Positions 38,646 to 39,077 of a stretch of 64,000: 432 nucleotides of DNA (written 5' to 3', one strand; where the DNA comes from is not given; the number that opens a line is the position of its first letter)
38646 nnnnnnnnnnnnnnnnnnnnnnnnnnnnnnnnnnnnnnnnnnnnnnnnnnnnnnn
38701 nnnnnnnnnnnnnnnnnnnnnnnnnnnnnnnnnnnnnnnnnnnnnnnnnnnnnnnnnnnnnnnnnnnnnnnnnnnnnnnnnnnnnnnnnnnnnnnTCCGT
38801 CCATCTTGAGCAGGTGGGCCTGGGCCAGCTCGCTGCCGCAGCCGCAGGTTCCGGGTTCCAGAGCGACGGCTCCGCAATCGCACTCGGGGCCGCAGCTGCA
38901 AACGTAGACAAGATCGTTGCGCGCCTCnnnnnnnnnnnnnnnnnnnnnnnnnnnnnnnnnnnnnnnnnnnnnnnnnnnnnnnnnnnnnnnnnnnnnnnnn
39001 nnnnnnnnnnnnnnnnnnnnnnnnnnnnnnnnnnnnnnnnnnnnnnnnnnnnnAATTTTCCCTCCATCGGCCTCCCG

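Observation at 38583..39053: Exported lipoprotein with three exact CxCGxxCxC-x9-CxCG repeats (18 Cys): a periplasmic metallothionein-like protein?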

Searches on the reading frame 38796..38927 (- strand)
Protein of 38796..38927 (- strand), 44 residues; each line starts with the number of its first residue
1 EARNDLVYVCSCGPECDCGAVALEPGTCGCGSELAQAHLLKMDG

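Call 34: find_homologous_proteins(query=A4, max_evalue=10)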
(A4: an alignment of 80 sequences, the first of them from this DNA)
Query A4 (80 sequences) (44 aa, profile of the alignment): 16 proteins with E <= 10 among 34 candidates.
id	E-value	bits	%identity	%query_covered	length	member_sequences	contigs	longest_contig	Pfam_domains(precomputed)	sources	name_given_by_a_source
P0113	3.0e-27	111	47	68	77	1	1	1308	-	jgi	jgi:hypothetical protein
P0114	1.9e-26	109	45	70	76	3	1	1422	-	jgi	jgi:hypothetical protein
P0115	3.3e-25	105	45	70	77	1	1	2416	-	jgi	jgi:hypothetical protein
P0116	3.0e-24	102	45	70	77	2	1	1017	-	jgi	jgi:hypothetical protein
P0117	4.9e-24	101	53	68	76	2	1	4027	-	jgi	jgi:hypothetical protein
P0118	2.8e-23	98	45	70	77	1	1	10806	-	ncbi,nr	ncbi:MAG TPA: hypothetical protein VLB51_00130, partial [Methylomirabilota bacterium]|nr:hypothetica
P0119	4.8e-23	98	55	70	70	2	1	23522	-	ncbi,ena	-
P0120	6.5e-23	97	38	73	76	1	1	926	-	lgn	-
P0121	3.4e-11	60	41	84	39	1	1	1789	-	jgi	jgi:hypothetical protein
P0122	3.3e-9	53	43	68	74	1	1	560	-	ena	-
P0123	4.1e-9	53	38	84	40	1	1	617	-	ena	-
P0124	2.1e-8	51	40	91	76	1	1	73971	-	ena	-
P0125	2.3e-8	51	45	70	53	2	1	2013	-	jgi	jgi:hypothetical protein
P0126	2.2e-5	41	48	64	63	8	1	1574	-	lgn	-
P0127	3.5e-5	41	50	61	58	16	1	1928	-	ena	-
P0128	4.3e-4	37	50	61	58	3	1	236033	-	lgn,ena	-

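Call 36: search_protein_families(library=pfam, proteins=[P0122, P0124, P0125, P0126, P0127, P0128, P0117], max_evalue=10)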
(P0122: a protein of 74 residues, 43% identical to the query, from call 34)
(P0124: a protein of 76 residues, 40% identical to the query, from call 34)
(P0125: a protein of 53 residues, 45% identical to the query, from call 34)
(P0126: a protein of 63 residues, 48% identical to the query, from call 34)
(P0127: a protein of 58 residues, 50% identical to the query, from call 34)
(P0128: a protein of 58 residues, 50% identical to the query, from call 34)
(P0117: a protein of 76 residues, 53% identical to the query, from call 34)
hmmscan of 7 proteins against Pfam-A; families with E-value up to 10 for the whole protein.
P0122 (74 aa): 1 family
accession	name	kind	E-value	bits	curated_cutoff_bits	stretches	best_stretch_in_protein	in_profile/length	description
PF19335.5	HMBD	-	0.06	13.8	23.6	1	56-71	11-27/28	Heavy metal binding domain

P0124 (76 aa): 0 families

P0125 (53 aa): 0 families

P0126 (63 aa): 0 families

P0127 (58 aa): 3 families
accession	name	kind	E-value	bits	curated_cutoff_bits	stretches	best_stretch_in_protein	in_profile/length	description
PF08139.17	LPAM_1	-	0.011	16.6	20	1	1-18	1-18/18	Prokaryotic membrane lipoprotein lipid attachment site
PF20101.4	DUF6491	-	0.047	14.2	27.5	1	2-26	3-27/138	Family of unknown function (DUF6491)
PF24381.1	DUF7537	-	0.45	10.4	31.7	1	6-47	5-44/258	Family of unknown function (DUF7537)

P0128 (58 aa): 3 families
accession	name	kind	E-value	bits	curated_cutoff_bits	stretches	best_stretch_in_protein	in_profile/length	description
PF08139.17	LPAM_1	-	0.094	13.6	20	1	1-18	1-18/18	Prokaryotic membrane lipoprotein lipid attachment site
PF19612.4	DUF6117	-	0.12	12.7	27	1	12-42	23-53/87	Family of unknown function (DUF6117)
PF20101.4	DUF6491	-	0.13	12.8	27.5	1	2-25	3-26/138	Family of unknown function (DUF6491)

P0117 (76 aa): 3 families
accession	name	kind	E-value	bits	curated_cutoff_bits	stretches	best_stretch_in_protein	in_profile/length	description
PF02068.22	Metallothio_PEC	-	0.0057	17.4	31.8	1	9-60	30-73/75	Plant PEC family metallothionein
PF16587.10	DUF5061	-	0.8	10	23.6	1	35-71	33-68/82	17 kDa common-antigen outer membrane protein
PF02067.21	Metallothio_5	-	2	9.1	25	1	14-33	21-40/41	Metallothionein family 5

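Call 37: search_protein_families(library=ncbifam, proteins=[P0122, P0124, P0125, P0126, P0127, P0128, P0117], max_evalue=10)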
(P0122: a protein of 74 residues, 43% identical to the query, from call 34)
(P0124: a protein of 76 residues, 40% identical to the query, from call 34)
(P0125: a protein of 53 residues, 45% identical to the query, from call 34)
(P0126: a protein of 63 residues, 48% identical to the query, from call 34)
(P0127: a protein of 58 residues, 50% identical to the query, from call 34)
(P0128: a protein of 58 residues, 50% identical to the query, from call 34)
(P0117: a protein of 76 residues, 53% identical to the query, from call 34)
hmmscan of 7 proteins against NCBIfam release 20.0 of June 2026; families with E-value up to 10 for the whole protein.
P0122 (74 aa): 1 family
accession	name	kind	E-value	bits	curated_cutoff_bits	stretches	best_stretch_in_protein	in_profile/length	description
NF052418.1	MymT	equivalog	0.00048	19.9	80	2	56-70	31-45/47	copper-binding metallothionein MymT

P0124 (76 aa): 2 families
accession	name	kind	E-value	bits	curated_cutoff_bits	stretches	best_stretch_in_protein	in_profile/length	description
NF040942.2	hypo_ExtJ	equivalog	0.024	15.1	52.5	1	1-37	1-40/77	selenite/tellurite reduction operon protein ExtJ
NF052418.1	MymT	equivalog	0.038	13.9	80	2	44-63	27-45/47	copper-binding metallothionein MymT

P0125 (53 aa): 0 families

P0126 (63 aa): 1 family
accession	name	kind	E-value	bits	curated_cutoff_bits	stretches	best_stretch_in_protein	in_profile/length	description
NF052418.1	MymT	equivalog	0.96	9.4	80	1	47-62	31-46/47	copper-binding metallothionein MymT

P0127 (58 aa): 6 families
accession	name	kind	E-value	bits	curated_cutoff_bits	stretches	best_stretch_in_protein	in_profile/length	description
TIGR02747.1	TraV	equivalog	0.025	15.3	44.75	1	1-42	1-40/145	type IV conjugative transfer system lipoprotein TraV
NF052418.1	MymT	equivalog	0.071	13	80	2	42-57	31-46/47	copper-binding metallothionein MymT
NF033216.1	lipo_YgdI_YgdR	subfamily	0.11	12.5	42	1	4-21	6-23/71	YgdI/YgdR family lipoprotein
NF046038.1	NGK_0946_fam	subfamily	0.14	12.6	45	1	1-35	1-27/102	NGK_0946 family protein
NF040598.1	Ala_zip_lipo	subfamily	0.15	12.6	43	1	5-24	6-25/90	Lpp/OprI family alanine-zipper lipoprotein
NF033828.1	entry_exc2_fam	equivalog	0.2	12.2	35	1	5-35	3-35/131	Exc2 family lipoprotein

P0128 (58 aa): 9 families
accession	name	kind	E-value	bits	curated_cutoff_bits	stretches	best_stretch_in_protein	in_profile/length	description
NF046038.1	NGK_0946_fam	subfamily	0.0079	16.7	45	1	1-35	1-27/102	NGK_0946 family protein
NF045606.1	lipo_J517_1871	equivalog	0.033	14.2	60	1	1-29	1-29/133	J517_1871 family lipoprotein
TIGR02747.1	TraV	equivalog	0.088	13.5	44.75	1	1-42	1-40/145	type IV conjugative transfer system lipoprotein TraV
NF052418.1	MymT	equivalog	0.11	12.4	80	2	22-35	30-43/47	copper-binding metallothionein MymT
NF010291.0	PRK13731.1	equivalog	0.12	11.8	445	1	2-29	5-33/243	conjugal transfer complement resistance protein TraT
NF033828.1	entry_exc2_fam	equivalog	0.14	12.7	35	1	4-27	3-25/131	Exc2 family lipoprotein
NF008637.1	PRK11627.1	equivalog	0.17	11.4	242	1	1-27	2-28/192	hypothetical protein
NF047587.1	lipo_LIC11073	equivalog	0.5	10.2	150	1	14-52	175-213/223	LIC11073 family putative lipoprotein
NF033216.1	lipo_YgdI_YgdR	subfamily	9.8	6.2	42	1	3-22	5-24/71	YgdI/YgdR family lipoprotein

P0117 (76 aa): 0 families

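Call 39: find_encoding_contigs(protein=P0128, flank=7000, max_places=3)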
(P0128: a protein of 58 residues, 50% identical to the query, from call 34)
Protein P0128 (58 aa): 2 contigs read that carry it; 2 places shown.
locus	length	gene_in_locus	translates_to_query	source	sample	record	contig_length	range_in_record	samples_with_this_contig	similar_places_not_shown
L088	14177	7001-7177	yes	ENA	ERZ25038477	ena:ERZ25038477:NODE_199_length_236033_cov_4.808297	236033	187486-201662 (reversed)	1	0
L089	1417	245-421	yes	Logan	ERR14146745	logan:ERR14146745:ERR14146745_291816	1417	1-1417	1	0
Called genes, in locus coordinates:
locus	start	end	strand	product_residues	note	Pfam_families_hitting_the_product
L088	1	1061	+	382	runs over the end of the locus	PF00067:p450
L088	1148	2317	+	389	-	PF13173:AAA_14, PF13635:DUF4143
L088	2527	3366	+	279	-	PF01553:Acyltransferase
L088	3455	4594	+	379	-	PF00988:CPSase_sm_chain, PF00117:GATase, PF07722:Peptidase_C26 (faint)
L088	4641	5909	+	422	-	PF00709:Adenylsucc_synt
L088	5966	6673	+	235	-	PF01255:Prenyltransf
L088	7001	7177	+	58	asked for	-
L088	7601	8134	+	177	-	-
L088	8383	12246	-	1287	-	PF01580:FtsK_SpoIIIE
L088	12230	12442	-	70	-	-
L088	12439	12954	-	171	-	-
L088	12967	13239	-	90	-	PF06013:WXG100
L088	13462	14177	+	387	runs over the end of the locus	PF13377:Peripla_BP_3, PF00165:HTH_AraC (faint), PF12833:HTH_18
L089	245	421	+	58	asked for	-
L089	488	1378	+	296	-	-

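Call 40: find_encoding_contigs(protein=P0124, flank=7000, max_places=2)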
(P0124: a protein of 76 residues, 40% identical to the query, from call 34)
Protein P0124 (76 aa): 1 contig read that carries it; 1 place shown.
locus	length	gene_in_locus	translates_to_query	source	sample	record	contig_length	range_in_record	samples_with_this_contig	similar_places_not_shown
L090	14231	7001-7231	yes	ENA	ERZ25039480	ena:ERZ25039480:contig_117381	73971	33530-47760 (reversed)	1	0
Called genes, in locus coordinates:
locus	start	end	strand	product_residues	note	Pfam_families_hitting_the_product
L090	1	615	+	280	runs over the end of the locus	PF00669:Flagellin_N, PF00700:Flagellin_C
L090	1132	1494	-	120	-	-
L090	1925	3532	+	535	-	-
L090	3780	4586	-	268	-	PF02955:GSH-S_ATP (weak), PF08443:RimK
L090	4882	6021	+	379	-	PF01139:RtcB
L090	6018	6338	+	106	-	PF01139:RtcB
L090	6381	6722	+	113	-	PF01951:Archease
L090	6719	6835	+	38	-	PF01951:Archease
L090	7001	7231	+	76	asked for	-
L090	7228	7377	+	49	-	-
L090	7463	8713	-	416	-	PF07786:HGSNAT_cat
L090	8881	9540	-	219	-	PF02656:DUF202 (faint)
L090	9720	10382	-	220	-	PF13189:Cytidylate_kin2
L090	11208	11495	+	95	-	-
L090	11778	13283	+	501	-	PF01590:GAF, PF13185:GAF_2, PF13492:GAF_3 (weak), PF00158:Sigma54_activat, PF14532:Sigma54_activ_2, PF07728:AAA_5, PF25601:AAA_lid_14, PF02954:HTH_8, +2 more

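Call 42: find_encoding_contigs(protein=P0119, flank=10000, max_places=2)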
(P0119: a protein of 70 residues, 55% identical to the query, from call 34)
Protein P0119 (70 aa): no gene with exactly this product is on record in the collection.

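Call 48: search_protein_representatives(alignment_id=A4)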
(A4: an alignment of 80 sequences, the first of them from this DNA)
Query: 80 sequences, 36 profile positions. Proteins with E-value up to 0.001 (for the whole library): 292; up to 1e-10: 117; up to 1e-30: 13. The best 150 are listed.
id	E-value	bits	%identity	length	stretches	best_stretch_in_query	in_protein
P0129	6.6e-39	146.8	-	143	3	2-36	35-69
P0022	8.1e-39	146.5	-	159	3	1-34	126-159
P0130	1.9e-37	142.1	-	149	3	1-34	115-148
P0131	2.7e-36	138.5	-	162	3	2-36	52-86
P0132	4.1e-36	137.9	-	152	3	1-36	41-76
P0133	2.5e-35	135.4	-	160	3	2-34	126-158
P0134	3.3e-35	135.0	-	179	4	1-34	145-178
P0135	7.0e-34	130.8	-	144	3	2-36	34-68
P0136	7.5e-34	130.7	-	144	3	1-36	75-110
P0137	1.3e-32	126.7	-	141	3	3-34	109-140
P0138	1.6e-32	126.4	-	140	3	4-34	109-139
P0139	2.1e-31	122.9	-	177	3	1-36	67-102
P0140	5.6e-31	121.5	-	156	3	1-36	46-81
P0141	1.6e-30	120.0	-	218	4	1-34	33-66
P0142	1.9e-30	119.8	-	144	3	2-36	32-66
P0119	1.5e-23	97.7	-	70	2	1-34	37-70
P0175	1.3e-18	81.9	-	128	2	1-34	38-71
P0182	5.3e-18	80.0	-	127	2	1-35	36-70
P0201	2.3e-16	74.7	-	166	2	1-35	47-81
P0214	1.4e-14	69.0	-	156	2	5-32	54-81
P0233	4.0e-12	61.1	-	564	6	16-34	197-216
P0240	5.2e-11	57.6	-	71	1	1-34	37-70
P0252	5.5e-10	54.3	-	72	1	2-36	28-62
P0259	1.4e-09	53.0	-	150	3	14-36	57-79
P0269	7.3e-09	50.7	-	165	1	2-34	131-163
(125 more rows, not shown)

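Call 50: search_protein_families(library=pfam, proteins=[P0233, P0259, P0141, P0175, P0182, P0201, P0214, P0269, P0240, P0252], max_evalue=1)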
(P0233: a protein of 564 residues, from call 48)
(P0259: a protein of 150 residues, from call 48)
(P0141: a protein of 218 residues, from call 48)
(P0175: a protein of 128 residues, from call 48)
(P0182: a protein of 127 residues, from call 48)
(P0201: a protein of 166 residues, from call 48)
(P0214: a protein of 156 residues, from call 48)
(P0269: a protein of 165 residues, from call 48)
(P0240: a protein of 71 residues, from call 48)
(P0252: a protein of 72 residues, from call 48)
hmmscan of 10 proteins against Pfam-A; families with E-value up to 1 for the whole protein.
P0233 (564 aa): 32 families (the best 25 are shown)
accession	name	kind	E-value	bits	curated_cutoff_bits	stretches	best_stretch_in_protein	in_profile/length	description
PF19335.5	HMBD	-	7.8e-87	285.2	23.6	6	190-215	2-27/28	Heavy metal binding domain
PF13248.11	Zn_ribbon_3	-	2.3e-11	43.2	27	0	135-143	18-26/26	zinc-ribbon domain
PF01396.24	Zn_ribbon_Top1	-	1.8e-07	31.3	32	0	204-215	2-13/39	Topoisomerase DNA binding C4 zinc finger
PF07191.17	Zn_ribbon_6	-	3.9e-07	30.4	25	3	100-165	2-60/67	Double zinc ribbon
PF22289.1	DmmA-like_C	-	4.6e-07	30.1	27.4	0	157-179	7-29/44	Dimethylamine monooxygenase subunit DmmA-like, C-terminal domain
PF13878.12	zf-C2H2_3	-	5e-07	29.9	27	1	204-225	12-35/40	zinc-finger of acetyl-transferase ESCO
PF23455.1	DUF7129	-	2.2e-06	27.7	30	1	160-178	19-37/45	Domain of unknown function (DUF7129)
PF13240.11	Zn_Ribbon_1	-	2.2e-05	24.5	25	0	136-142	16-22/23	zinc-ribbon domain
PF06906.16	DUF1272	-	2.7e-05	24.6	25.3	4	135-180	7-53/57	Protein of unknown function (DUF1272)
PF23548.1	Zn_ribbon_FGT1_2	-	0.00015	21.7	27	0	101-110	23-32/35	FORGETTER1 second zinc ribbon domain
PF25207.1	DUF7837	-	0.00028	21.2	27.8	0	132-145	4-17/47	Domain of unknown function (DUF7837)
PF24292.1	DUF7479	-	0.00032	21.2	27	0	101-147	5-44/60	Domain of unknown function (DUF7479)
PF03119.21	DNA_ligase_ZBD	-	0.00059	20.1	25.8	0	206-217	2-13/27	NAD-dependent DNA ligase C4 zinc finger domain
PF13453.11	Zn_ribbon_TFIIB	-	0.00065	19.5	22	0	66-82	2-18/41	Transcription factor zinc-finger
PF19108.5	DUF5795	-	0.00079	19.9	27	0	122-145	25-48/74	Family of unknown function (DUF5795)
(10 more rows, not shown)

P0259 (150 aa): 1 family
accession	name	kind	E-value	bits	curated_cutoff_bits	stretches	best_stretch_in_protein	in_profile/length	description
PF19335.5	HMBD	-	0.012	16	23.6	1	124-148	2-27/28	Heavy metal binding domain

P0141 (218 aa): 0 families

P0175 (128 aa): 0 families

P0182 (127 aa): 3 families
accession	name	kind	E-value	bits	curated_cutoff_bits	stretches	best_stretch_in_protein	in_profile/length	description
PF02068.22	Metallothio_PEC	-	0.14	13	31.8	2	86-109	50-73/75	Plant PEC family metallothionein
PF03990.20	DUF348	-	0.22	11.7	24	1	81-94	3-16/41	G5-linked-Ubiquitin-like domain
PF01439.23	Metallothio_2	-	0.4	12.1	23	0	24-52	50-78/81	Metallothionein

P0201 (166 aa): 1 family
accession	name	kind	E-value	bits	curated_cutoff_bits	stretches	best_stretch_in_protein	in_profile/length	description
PF16587.10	DUF5061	-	0.065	13.4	23.6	1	85-126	20-61/82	17 kDa common-antigen outer membrane protein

P0214 (156 aa): 0 families

P0269 (165 aa): 1 family
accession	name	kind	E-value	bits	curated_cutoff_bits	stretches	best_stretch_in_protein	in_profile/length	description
PF19135.5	DUF5818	-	0.053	13.5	27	1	60-113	8-51/57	Protein of unknown function (DUF5818)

P0240 (71 aa): 2 families
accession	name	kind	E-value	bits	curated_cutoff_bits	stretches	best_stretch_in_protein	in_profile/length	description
PF19335.5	HMBD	-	0.043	14.2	23.6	1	52-69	9-27/28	Heavy metal binding domain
PF16810.10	RXLR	-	0.064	14.1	26.9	1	1-36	1-36/141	RXLR phytopathogen effector protein, Avirulence activity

P0252 (72 aa): 1 family
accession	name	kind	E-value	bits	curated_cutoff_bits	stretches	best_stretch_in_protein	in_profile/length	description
PF05056.17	DUF674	-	0.0033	16.8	24.4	1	18-63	98-144/445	Protein of unknown function (DUF674)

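Call 59: list_cluster_members(proteins=[P0141, P0175, P0182, P0201, P0214, P0240, P0252, P0259, P0269, P0129])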
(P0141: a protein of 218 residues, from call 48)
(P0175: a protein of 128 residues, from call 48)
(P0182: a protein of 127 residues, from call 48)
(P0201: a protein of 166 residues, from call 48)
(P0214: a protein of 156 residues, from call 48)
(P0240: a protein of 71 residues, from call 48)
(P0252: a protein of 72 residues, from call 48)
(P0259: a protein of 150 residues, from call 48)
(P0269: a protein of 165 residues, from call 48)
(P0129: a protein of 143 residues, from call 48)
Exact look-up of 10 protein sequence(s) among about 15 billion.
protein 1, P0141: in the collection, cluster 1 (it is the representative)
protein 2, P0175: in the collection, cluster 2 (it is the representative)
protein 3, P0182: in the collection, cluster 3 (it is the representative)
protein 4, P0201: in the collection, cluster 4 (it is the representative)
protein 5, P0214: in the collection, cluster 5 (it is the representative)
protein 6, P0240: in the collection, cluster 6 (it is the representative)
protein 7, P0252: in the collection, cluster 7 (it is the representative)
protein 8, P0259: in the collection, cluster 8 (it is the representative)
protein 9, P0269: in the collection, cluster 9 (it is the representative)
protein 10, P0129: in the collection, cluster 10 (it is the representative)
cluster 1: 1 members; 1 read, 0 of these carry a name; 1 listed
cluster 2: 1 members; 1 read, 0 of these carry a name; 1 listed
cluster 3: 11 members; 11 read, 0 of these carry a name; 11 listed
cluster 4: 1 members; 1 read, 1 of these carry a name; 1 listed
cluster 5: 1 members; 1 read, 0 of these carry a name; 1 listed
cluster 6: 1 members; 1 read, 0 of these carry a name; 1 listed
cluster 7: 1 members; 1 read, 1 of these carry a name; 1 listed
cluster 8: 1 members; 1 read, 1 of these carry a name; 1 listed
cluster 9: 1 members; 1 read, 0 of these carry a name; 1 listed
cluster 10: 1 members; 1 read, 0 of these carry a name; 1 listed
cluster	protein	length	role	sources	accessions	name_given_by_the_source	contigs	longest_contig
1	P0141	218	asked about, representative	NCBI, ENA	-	-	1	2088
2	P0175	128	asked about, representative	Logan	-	-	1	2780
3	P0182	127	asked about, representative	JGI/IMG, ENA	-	-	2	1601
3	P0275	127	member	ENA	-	-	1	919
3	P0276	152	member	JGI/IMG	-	-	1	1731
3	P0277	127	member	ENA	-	-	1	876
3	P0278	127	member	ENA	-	-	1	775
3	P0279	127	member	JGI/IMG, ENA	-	-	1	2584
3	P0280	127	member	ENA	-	-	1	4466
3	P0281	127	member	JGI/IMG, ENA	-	-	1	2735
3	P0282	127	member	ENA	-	-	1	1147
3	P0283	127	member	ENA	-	-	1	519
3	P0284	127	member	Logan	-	-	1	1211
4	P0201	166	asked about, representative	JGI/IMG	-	hypothetical protein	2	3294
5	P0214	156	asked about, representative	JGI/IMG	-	-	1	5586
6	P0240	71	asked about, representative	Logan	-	-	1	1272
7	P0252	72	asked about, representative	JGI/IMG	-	hypothetical protein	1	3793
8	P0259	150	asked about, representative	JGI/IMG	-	hypothetical protein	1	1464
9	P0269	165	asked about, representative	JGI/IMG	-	-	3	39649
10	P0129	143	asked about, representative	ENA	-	-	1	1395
